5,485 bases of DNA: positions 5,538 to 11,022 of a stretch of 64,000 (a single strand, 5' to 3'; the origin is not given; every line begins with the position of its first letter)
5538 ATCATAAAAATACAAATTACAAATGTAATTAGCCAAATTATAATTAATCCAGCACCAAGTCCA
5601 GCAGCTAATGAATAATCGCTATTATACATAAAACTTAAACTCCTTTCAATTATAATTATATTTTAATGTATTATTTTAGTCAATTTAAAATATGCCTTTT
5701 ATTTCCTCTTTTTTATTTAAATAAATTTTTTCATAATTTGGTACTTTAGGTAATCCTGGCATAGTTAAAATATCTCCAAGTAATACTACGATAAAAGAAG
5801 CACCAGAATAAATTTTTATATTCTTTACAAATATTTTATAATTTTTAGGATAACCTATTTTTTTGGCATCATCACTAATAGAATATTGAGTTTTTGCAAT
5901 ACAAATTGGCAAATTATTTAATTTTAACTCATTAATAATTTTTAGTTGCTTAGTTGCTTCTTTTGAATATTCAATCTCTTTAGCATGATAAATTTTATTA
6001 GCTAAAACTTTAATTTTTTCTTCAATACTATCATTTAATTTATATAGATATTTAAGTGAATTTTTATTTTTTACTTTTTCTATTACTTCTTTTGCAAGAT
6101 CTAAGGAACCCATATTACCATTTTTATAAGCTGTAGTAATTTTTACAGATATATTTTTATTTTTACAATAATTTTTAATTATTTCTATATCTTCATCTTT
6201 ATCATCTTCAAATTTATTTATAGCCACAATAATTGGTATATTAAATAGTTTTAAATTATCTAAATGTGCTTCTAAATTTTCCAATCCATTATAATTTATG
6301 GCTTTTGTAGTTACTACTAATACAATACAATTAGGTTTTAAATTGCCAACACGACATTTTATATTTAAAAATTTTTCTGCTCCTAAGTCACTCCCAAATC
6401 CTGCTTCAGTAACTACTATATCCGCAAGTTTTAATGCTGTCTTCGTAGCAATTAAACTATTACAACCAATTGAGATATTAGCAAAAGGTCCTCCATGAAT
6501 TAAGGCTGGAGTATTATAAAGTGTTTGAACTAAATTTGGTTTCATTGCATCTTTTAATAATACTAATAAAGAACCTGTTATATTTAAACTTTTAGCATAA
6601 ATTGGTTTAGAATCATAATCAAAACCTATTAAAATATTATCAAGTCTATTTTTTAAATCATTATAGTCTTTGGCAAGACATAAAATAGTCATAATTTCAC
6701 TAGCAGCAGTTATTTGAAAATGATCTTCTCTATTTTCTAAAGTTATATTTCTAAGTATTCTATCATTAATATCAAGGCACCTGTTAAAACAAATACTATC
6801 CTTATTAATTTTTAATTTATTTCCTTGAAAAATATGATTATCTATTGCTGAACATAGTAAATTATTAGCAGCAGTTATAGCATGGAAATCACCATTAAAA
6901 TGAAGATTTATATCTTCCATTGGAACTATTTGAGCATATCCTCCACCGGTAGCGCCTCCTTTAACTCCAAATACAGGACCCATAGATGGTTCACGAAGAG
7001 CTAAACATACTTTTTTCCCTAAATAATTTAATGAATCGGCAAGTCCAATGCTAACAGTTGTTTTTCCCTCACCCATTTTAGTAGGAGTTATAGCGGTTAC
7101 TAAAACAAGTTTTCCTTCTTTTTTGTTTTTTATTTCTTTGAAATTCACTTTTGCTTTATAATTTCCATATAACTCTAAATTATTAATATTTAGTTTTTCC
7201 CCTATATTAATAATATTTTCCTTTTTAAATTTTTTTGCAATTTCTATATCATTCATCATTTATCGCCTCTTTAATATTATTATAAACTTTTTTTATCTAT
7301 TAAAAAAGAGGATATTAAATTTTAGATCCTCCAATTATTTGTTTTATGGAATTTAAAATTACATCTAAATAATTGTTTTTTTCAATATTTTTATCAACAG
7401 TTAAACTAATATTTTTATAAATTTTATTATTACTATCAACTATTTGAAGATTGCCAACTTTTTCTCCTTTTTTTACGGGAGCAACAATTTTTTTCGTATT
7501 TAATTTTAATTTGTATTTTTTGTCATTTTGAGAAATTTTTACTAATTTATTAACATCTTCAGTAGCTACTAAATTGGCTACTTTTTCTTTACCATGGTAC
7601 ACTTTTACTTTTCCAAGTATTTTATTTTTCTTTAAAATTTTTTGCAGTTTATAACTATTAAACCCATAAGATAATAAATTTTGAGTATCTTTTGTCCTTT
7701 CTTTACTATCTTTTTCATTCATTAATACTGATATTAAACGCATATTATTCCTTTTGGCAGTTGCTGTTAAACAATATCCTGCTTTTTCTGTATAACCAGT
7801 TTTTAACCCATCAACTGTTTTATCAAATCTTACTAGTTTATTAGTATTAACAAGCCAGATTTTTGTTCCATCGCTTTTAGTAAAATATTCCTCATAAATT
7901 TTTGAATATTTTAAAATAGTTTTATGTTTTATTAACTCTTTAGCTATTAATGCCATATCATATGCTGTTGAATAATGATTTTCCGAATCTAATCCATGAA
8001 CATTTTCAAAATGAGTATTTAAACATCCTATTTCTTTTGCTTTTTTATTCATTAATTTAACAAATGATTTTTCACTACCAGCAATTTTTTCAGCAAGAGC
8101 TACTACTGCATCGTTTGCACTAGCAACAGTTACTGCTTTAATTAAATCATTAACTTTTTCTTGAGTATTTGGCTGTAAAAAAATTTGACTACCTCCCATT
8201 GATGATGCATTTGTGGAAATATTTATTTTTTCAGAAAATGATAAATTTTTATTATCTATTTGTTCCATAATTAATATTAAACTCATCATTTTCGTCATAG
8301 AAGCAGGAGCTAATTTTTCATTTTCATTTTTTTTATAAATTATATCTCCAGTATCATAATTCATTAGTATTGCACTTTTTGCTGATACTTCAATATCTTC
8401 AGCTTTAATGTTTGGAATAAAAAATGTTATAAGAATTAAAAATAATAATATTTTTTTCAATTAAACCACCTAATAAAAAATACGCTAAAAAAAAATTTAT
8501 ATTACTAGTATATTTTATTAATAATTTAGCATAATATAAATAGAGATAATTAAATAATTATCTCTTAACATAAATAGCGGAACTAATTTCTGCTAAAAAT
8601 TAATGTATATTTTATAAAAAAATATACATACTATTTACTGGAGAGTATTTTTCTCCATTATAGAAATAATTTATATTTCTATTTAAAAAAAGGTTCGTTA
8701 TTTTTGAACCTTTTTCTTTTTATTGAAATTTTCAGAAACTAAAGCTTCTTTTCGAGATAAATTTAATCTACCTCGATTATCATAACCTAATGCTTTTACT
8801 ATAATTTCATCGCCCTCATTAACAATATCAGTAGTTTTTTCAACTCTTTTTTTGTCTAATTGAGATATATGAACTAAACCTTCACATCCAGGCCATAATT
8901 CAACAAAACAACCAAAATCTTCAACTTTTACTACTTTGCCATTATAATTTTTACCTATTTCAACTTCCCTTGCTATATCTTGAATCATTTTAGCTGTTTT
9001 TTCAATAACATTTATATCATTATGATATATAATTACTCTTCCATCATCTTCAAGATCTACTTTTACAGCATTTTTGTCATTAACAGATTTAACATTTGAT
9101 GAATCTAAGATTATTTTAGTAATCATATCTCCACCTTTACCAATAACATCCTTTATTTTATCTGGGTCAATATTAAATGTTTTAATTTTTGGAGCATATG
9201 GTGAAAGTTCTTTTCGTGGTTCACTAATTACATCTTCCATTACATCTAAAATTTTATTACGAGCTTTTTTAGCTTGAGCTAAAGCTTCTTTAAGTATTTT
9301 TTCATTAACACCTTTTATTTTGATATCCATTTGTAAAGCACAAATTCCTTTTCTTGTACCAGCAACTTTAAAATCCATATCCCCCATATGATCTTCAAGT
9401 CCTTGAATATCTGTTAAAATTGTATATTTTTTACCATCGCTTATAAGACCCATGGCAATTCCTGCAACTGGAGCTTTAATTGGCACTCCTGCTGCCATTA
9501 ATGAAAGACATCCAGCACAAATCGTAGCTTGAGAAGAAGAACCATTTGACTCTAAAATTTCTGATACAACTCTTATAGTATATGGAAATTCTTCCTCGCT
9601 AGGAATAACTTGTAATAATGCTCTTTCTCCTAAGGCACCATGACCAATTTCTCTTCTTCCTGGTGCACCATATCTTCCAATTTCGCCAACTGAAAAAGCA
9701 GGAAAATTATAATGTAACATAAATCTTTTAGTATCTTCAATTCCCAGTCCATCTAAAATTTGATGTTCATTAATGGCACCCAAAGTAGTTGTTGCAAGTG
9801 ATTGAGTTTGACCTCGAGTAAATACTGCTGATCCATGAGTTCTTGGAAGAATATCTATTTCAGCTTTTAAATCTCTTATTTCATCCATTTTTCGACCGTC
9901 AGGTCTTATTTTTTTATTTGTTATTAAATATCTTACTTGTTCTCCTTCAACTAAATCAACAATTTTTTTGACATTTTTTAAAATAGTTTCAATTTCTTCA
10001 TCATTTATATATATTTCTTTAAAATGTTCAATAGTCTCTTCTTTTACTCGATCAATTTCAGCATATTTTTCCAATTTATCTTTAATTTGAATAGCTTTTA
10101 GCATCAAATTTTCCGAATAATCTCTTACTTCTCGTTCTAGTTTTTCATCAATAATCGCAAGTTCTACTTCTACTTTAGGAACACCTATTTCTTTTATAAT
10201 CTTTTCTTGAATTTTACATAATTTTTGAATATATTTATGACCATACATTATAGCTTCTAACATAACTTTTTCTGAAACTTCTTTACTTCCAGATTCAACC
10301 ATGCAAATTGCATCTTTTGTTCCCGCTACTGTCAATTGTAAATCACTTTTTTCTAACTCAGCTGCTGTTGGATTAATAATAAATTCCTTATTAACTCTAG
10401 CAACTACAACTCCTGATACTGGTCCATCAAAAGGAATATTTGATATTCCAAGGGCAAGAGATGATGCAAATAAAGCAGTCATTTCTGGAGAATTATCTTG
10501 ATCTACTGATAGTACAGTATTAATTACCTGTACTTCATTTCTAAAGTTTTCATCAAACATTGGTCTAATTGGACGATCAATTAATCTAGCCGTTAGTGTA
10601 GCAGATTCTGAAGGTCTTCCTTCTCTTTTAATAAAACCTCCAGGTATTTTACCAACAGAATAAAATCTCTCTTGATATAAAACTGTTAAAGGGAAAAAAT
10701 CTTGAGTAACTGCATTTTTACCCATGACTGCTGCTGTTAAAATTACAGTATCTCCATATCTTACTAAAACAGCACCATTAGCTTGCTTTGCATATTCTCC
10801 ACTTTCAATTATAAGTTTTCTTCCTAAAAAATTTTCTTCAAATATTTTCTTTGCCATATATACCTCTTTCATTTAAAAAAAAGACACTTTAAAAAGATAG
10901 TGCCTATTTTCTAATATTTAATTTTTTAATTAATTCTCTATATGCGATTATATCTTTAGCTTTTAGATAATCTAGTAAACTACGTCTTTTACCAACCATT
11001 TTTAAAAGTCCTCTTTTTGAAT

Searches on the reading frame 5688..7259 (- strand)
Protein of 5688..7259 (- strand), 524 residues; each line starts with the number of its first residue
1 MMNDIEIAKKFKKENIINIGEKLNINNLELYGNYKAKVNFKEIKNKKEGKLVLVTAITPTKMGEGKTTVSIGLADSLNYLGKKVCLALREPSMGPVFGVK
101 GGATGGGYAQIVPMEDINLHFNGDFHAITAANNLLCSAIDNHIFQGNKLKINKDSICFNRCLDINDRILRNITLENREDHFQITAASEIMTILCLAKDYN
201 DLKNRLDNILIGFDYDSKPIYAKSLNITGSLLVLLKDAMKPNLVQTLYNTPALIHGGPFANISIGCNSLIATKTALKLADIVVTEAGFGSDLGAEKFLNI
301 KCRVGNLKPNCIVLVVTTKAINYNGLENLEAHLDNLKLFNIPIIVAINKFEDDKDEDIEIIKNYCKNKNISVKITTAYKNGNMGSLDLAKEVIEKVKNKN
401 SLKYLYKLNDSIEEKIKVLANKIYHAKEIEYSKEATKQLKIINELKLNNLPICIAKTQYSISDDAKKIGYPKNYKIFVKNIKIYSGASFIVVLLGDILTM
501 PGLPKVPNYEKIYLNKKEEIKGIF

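Call 55: search_protein_families(library=pfam, proteins=[window:5688-7259:-], max_evalue=0.00001)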
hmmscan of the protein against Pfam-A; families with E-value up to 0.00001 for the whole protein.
window:5688-7259:- (524 aa): 2 families
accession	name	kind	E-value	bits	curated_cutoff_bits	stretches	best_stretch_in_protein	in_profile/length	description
PF01268.25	FTHFS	-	1.7e-219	730.2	27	1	3-524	2-556/556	Formate--tetrahydrofolate ligase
PF01656.29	CbiA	-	1.9e-06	28.3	25.4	0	56-438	2-98/125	CobQ/CobB/MinD/ParA nucleotide binding domain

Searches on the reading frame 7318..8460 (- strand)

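Call 55: search_protein_families(library=pfam, proteins=[window:7318-8460:-], max_evalue=0.00001)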
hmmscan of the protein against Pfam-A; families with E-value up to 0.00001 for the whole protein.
window:7318-8460:- (381 aa): 3 families
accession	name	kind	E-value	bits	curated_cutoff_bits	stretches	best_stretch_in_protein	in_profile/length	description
PF00768.25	Peptidase_S11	-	1.7e-82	276.9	27.6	1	21-250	6-238/239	D-alanyl-D-alanine carboxypeptidase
PF07943.18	PBP5_C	-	1.3e-11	45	21.2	1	270-361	1-91/91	Penicillin-binding protein 5, C-terminal domain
PF13354.11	Beta-lactamase2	-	5.9e-10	39.3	22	1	33-180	5-150/214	Beta-lactamase enzyme family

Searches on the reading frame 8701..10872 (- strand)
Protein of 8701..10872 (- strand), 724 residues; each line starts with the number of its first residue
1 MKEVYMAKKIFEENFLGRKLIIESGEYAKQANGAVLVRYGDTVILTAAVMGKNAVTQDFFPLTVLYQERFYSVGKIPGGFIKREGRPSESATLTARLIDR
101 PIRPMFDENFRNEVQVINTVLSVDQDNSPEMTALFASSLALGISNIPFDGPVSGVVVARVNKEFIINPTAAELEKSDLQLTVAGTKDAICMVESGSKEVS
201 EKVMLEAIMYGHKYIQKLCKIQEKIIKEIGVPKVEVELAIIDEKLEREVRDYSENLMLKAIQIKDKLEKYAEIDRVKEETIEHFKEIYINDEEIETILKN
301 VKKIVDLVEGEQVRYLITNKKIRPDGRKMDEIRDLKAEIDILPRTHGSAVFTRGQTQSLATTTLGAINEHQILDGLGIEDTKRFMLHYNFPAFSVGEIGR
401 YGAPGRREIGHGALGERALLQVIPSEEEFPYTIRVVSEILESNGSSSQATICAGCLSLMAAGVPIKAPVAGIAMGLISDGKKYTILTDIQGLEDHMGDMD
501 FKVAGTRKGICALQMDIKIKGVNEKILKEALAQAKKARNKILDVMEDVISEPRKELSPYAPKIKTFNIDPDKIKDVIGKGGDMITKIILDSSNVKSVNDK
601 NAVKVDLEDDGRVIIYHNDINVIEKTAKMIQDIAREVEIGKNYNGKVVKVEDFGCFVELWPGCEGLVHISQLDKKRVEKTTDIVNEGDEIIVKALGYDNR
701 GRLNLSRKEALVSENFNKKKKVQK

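Call 55: search_protein_families(library=pfam, proteins=[window:8701-10872:-], max_evalue=0.00001)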
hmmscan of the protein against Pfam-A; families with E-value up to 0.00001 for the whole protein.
window:8701-10872:- (724 aa): 4 families
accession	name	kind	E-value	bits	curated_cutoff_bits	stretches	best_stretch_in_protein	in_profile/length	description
PF01138.27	RNase_PH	-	4.2e-55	186.1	25.5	2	18-147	3-130/130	3' exoribonuclease family, domain 1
PF03725.20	RNase_PH_C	-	7.6e-24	83.9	20.8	2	150-213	1-66/67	3' exoribonuclease family, domain 2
PF00575.29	S1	-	5.6e-14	52.7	22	1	637-708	2-74/74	S1 RNA binding domain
PF03726.19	PNPase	-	5.2e-10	40.1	24.6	1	245-328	2-81/81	Polyribonucleotide nucleotidyltransferase, RNA binding domain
